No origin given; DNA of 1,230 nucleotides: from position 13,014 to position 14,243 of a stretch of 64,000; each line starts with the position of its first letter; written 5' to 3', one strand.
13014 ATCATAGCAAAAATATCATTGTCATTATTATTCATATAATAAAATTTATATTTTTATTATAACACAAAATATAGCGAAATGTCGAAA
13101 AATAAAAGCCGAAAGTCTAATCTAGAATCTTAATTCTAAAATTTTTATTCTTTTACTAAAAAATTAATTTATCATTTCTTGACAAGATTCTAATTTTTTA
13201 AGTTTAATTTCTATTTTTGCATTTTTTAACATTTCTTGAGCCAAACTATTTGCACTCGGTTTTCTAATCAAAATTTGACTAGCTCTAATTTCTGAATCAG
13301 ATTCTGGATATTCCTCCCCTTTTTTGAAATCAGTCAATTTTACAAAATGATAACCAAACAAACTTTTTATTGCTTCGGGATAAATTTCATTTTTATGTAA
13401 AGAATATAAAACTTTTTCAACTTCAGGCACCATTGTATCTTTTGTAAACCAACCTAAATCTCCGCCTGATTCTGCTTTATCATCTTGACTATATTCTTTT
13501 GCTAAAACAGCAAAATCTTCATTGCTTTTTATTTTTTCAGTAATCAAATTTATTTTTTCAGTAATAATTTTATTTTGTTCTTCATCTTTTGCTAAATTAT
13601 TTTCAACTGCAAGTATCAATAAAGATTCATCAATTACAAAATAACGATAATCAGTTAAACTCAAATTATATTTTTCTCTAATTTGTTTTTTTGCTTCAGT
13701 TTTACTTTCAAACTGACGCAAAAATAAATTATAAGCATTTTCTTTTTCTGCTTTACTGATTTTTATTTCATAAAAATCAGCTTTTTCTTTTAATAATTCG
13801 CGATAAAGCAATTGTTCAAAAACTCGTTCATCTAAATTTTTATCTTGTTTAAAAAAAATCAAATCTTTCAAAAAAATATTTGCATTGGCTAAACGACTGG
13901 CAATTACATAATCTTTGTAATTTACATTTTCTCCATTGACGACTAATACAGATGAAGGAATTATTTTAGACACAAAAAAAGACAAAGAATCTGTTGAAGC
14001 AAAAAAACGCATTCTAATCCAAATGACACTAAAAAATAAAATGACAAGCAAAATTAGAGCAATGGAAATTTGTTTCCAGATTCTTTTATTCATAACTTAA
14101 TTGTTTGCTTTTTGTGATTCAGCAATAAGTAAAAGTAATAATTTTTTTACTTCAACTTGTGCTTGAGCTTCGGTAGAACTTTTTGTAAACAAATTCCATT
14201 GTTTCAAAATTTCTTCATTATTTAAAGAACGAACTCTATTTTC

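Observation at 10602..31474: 17-kb giant surface-protein gene followed by a co-directional PrsA-like foldase / Hsp20 / VanW module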

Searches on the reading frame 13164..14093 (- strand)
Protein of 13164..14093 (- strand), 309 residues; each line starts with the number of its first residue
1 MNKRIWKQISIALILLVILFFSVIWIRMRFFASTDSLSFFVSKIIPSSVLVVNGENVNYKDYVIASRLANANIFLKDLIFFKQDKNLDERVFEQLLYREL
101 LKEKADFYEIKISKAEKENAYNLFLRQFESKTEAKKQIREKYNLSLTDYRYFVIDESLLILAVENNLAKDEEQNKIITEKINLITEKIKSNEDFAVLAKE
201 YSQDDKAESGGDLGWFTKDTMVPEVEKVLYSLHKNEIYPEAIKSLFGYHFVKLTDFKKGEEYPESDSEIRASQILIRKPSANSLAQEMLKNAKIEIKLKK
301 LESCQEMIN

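Call 4: search_protein_families(library=pfam, proteins=[window:13164-14093:-], max_evalue=0.01)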
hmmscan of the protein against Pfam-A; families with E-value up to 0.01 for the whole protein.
window:13164-14093:- (309 aa): 5 families
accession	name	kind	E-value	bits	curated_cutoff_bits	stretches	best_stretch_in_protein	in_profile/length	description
PF00639.27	Rotamase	-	1.3e-20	74.6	21.7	1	169-255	10-97/97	PPIC-type PPIASE domain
PF13616.12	Rotamase_3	-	1.5e-19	71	22.5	1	162-255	24-114/116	PPIC-type PPIASE domain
PF13623.11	SurA_N_2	-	8.1e-06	26.2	28.5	1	16-121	14-119/145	SurA-like N-terminal domain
PF13145.12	Rotamase_2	-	3.3e-05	25.1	27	1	180-263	46-115/121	PPIC-type PPIASE domain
PF13624.11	SurA_N_3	-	0.0084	16.4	27.2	1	10-116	14-112/162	SurA-like N-terminal domain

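Call 18: find_homologous_proteins(query=window:13164-14093:-, max_evalue=0.00001)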
Query window:13164-14093:- (309 aa): 243 proteins with E <= 0.00001 among 2248 candidates; the best 120 are listed.
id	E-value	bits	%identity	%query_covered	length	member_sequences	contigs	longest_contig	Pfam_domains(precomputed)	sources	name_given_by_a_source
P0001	1.4e-190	650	100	100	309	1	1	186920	PF00639.28,PF13616.13,PF13623.12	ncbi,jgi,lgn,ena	ncbi:MAG: peptidylprolyl isomerase [Patescibacteria group bacterium]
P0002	2.9e-121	423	65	100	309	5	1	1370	PF13145.13,PF00639.28,PF13616.13,PF13623.12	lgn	-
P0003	6.7e-102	359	58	97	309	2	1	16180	PF00639.28,PF13616.13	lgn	-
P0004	1.6e-94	335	56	91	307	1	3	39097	PF00639.28,PF13616.13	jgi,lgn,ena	-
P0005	5.1e-55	205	56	54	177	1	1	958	PF13145.13,PF00639.28,PF13616.13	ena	-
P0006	8.5e-29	119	30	87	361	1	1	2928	PF13145.13,PF00639.28,PF13624.12,PF13616.13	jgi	jgi:FKBP-type peptidyl-prolyl cis-trans isomerase (trigger factor)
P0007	6.1e-26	110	29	93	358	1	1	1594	PF13145.13,PF00639.28,PF13624.12,PF13616.13,PF13623.12,PF09312.17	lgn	-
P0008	1.1e-18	86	25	72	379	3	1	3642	PF13145.13,PF00639.28,PF13624.12,PF13616.13,PF13623.12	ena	-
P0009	1.4e-16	79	31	50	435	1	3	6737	PF13145.13,PF00639.28,PF13624.12,PF13616.13,PF13623.12,PF09312.17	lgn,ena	-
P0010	3.7e-15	75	25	82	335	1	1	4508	PF13145.13,PF00639.28,PF13624.12,PF13616.13,PF13623.12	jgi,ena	-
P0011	2.4e-14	72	38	24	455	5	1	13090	PF13145.13,PF00639.28,PF13624.12,PF13616.13,PF13623.12,PF09312.17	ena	-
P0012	1.2e-13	70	34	38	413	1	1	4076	PF13145.13,PF00639.28,PF13624.12,PF13616.13,PF09312.17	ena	-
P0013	1.5e-13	69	33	38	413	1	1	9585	PF13145.13,PF00639.28,PF13624.12,PF13616.13,PF09312.17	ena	-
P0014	1.5e-13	69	36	38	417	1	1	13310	PF13145.13,PF00639.28,PF13624.12,PF13616.13,PF09312.17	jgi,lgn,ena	-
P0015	2.1e-13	69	33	38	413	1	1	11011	PF13145.13,PF00639.28,PF13624.12,PF13616.13,PF09312.17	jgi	-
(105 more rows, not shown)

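Call 19: find_encoding_contigs(protein=P0004, flank=10000, max_places=4)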
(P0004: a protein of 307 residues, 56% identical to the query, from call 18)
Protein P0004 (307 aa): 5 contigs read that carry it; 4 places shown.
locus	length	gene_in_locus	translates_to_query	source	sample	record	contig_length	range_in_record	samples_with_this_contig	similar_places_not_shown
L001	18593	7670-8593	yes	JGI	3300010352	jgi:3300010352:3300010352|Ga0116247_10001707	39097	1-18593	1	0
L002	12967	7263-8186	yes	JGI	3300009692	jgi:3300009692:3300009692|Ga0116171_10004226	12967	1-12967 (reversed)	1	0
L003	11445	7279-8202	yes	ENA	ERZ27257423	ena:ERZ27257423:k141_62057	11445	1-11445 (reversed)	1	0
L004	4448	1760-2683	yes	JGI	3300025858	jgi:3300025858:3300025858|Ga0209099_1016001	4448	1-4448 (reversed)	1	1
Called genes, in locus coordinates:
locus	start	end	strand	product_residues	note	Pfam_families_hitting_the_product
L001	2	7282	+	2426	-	?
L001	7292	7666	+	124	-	-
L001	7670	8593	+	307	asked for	PF13616:Rotamase_3, PF00639:Rotamase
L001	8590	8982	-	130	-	PF00293:NUDIX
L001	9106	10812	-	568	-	PF04055:Radical_SAM, PF16199:Radical_SAM_C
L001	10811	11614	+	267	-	PF01209:Ubie_methyltran, PF08003:Methyltransf_9 (weak), PF13489:Methyltransf_23, PF02353:CMAS, PF13847:Methyltransf_31, PF08241:Methyltransf_11, PF08242:Methyltransf_12, PF13649:Methyltransf_25, +1 more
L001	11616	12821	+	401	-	PF13439:Glyco_transf_4, PF13579:Glyco_trans_4_4 (weak), PF00534:Glycos_transf_1, PF13692:Glyco_trans_1_4, PF13524:Glyco_trans_1_2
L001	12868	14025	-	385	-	PF13439:Glyco_transf_4, PF13579:Glyco_trans_4_4 (weak), PF20706:GT4-conflict (weak), PF00534:Glycos_transf_1, PF13692:Glyco_trans_1_4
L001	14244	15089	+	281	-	PF00763:THF_DHG_CYH, PF02882:THF_DHG_CYH_C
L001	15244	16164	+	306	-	PF00892:EamA (faint)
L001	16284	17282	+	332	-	PF00150:Cellulase, PF00331:Glyco_hydro_10, PF01301:Glyco_hydro_35, PF02449:Glyco_hydro_42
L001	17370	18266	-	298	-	PF03193:RsgA_GTPase (weak), PF00009:GTP_EFTU (weak), PF10662:PduV-EutP (faint), PF00350:Dynamin_N (faint), PF01926:MMR_HSR1, PF02421:FeoB_N, PF04548:AIG1, PF07650:KH_2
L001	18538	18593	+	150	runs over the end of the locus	PF01281:Ribosomal_L9_N, PF03948:Ribosomal_L9_C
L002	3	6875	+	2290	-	?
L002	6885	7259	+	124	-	-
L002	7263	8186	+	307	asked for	PF13616:Rotamase_3, PF00639:Rotamase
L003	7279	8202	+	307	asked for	PF13616:Rotamase_3, PF00639:Rotamase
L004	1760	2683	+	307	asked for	PF13616:Rotamase_3, PF00639:Rotamase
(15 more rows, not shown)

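Call 20: find_encoding_contigs(protein=P0003, flank=10000, max_places=3)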
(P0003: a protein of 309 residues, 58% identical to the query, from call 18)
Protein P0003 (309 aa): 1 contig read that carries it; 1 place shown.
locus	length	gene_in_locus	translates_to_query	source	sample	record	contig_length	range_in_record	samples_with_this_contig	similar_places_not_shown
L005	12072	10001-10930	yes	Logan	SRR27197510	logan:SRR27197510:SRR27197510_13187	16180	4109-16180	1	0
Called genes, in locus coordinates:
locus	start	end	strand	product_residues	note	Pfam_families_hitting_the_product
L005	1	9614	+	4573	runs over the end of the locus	?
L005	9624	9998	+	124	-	-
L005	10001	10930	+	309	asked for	PF13616:Rotamase_3, PF00639:Rotamase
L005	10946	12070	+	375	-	?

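Call 23: search_protein_families(library=pfam, proteins=[L005:10946-12070:+], max_evalue=0.01)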
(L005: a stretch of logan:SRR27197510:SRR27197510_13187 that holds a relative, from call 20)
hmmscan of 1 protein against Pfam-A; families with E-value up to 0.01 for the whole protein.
L005:10946-12070:+ (375 aa): 0 families

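Call 41: search_solved_structures(query=window:13164-14093:-, max_evalue=0.001, show_alignments=1)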
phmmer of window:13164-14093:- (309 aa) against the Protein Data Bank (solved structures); distinct sequences matched with E-value up to 0.001: 42.
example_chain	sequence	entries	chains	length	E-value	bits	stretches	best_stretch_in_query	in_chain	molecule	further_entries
1m5y_A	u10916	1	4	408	3.3e-20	76.4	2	180-286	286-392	Survival protein surA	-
9hg5_F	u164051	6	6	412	3.4e-20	76.3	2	180-286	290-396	Chaperone SurA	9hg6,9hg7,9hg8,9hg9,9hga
8pz1_F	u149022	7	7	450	4.6e-20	75.9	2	180-286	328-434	Chaperone SurA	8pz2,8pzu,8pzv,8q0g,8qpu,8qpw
8qpv_F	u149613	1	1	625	1.8e-19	73.9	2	180-286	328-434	Chaperone SurA,Outer membrane protein X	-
8qp5_P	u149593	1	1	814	5.5e-19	72.4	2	180-286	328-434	Chaperone SurA,Serine protease EspP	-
6vj6_A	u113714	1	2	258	1.6e-15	61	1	84-302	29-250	Peptidylprolyl isomerase (PrsA)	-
4wo7_A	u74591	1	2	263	3.6e-13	53.3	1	182-302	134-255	Foldase protein PrsA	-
6xd8_A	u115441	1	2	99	3.7e-13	53.2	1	183-257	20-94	Foldase protein PrsA 1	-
1zk6_A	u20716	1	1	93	2.7e-12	50.4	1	183-255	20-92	Foldase protein prsA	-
4g2p_A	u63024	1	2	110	1e-11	48.5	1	180-258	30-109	Chaperone SurA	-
2m08_A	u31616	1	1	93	9.1e-11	45.4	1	183-252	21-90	PpiC-type peptidyl-prolyl cis-trans isomerase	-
6vj4_A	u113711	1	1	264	7.3e-09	39.1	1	110-303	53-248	Peptidylprolyl isomerase PrsA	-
5htf_A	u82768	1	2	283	2.4e-08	37.4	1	82-301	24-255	Foldase protein PrsA 1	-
1eq3_A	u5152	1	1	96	3e-08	37.1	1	180-253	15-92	PEPTIDYL-PROLYL CIS/TRANS ISOMERASE (PPIASE)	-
3ui4_A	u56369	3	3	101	3.3e-08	37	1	180-253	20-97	Peptidyl-prolyl cis-trans isomerase NIMA-interacting 4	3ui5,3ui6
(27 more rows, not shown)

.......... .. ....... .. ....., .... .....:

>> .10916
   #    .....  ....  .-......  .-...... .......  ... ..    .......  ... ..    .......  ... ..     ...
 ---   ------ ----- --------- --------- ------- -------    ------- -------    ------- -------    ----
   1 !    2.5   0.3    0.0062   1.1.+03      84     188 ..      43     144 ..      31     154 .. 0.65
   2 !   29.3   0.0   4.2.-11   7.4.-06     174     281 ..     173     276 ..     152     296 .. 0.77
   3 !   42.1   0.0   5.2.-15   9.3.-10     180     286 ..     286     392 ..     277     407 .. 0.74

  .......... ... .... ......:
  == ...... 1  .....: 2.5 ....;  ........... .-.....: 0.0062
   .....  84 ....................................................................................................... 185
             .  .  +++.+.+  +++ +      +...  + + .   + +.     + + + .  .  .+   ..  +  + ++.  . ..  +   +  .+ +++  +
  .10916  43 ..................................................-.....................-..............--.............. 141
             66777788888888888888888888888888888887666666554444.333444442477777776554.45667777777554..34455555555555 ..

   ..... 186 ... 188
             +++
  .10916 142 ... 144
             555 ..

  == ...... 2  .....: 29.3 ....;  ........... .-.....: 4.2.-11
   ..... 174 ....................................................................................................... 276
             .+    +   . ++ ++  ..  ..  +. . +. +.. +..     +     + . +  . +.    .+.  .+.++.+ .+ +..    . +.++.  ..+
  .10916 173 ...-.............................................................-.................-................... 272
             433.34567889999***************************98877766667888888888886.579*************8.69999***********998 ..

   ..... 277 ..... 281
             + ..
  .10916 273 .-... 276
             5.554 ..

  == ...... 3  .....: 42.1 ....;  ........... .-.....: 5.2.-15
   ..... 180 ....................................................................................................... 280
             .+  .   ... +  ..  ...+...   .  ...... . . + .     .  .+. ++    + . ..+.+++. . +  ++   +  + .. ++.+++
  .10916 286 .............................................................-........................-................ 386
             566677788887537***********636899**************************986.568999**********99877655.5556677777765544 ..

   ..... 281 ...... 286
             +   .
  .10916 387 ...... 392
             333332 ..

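Call 43: search_protein_families(library=ncbifam, proteins=[window:13164-14093:-], max_evalue=0.01)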
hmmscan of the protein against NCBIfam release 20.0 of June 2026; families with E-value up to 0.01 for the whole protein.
window:13164-14093:- (309 aa): 9 families
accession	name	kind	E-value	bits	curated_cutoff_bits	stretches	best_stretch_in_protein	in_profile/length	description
NF002824.0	PRK02998.1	subfamily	3.9e-16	59.3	360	1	161-306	135-278/283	peptidylprolyl isomerase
NF002846.0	PRK03095.1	equivalog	1.6e-15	57.4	361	1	166-294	138-263/287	peptidylprolyl isomerase PrsA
NF002827.0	PRK03002.1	equivalog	5.8e-15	55.1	343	1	179-303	148-275/285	peptidylprolyl isomerase PrsA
NF008038.0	PRK10770.1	equivalog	1.3e-14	53.9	394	1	178-282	304-408/431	peptidylprolyl isomerase SurA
NF000809.0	PRK00059.1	equivalog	6.3e-11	42.2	303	1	178-301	207-331/336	peptidylprolyl isomerase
TIGR02933.1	nifM_nitrog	equivalog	7.7e-11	42.3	168.2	1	170-264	134-228/256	nitrogen fixation protein NifM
NF011969.0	PRK15441.1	equivalog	9.2e-10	38.8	127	1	179-253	15-89/93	peptidylprolyl isomerase PpiC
NF008054.0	PRK10788.1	equivalog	1.1e-08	34.3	493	1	182-258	285-360/626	peptidylprolyl isomerase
NF003356.0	PRK04405.1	subfamily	1.6e-08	34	339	1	183-303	160-286/299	peptidylprolyl isomerase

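Call 96: find_encoding_contigs(protein=P0010, flank=6000, max_places=2)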
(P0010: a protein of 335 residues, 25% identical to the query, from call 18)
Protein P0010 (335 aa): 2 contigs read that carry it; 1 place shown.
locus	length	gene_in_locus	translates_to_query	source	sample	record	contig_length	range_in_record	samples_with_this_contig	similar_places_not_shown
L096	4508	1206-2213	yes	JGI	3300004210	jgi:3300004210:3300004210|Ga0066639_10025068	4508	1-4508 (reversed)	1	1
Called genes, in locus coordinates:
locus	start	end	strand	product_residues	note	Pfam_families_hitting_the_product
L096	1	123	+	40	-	?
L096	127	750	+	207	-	-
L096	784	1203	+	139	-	PF04977:DivIC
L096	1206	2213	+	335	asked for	PF13623:SurA_N_2 (faint), PF13624:SurA_N_3 (weak), PF13145:Rotamase_2, PF13616:Rotamase_3, PF00639:Rotamase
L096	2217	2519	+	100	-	-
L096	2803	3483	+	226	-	PF00005:ABC_tran, PF13401:AAA_22 (weak), PF13304:AAA_21 (faint)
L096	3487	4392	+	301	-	PF18075:FtsX_ECD, PF02687:FtsX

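Call 97: find_encoding_contigs(protein=P0006, flank=6000, max_places=2)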
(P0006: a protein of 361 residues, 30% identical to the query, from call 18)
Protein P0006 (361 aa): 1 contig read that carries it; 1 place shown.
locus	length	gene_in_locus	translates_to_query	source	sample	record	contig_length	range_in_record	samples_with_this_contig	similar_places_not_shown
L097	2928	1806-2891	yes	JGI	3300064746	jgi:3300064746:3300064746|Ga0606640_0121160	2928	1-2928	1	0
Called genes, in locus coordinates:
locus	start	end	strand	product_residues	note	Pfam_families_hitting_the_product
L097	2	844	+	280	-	?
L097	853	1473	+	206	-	-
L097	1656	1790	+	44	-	-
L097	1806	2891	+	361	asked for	PF13624:SurA_N_3, PF13616:Rotamase_3, PF13145:Rotamase_2 (weak), PF00639:Rotamase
